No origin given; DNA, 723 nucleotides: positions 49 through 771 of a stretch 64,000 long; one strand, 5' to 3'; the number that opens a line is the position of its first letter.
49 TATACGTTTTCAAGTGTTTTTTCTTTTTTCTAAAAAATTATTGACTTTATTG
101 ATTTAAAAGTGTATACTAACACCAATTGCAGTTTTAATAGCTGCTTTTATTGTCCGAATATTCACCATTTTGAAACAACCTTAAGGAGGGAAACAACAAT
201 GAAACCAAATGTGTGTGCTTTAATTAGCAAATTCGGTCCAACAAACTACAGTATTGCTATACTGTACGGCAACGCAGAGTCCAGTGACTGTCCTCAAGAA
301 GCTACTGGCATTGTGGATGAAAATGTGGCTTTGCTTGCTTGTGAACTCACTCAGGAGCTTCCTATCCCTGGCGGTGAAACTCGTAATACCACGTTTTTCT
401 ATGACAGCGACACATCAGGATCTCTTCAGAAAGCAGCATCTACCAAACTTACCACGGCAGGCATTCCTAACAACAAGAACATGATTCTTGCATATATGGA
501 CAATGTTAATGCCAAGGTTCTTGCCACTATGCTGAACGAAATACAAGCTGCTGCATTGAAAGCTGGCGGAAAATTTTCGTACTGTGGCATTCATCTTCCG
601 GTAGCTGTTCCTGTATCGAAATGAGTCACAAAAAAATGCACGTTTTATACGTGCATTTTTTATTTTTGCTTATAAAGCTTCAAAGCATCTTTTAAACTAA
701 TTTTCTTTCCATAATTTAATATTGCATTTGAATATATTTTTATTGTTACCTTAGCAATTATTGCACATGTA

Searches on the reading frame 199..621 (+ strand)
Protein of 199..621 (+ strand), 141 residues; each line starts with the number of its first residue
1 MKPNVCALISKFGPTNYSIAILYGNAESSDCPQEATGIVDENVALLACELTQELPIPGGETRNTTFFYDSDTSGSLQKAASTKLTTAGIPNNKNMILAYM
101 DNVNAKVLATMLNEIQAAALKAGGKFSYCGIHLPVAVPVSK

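Call 84: search_protein_families(library=pfam, proteins=[window:199-621:+], max_evalue=0.1)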
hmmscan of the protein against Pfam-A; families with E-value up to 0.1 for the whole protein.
window:199-621:+ (141 aa): 0 families

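Call 108: search_dna_similar(query=window:199-621:+, collection=phages, mode=protein, max_evalue=0.01, max_rows=8)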
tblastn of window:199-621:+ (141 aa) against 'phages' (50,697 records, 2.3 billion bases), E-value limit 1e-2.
No match.

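Call 109: search_dna_similar(query=window:199-621:+, collection=plasmids, mode=protein, max_evalue=0.01, max_rows=8)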
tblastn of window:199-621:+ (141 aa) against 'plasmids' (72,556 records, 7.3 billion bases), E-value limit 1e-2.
No match.
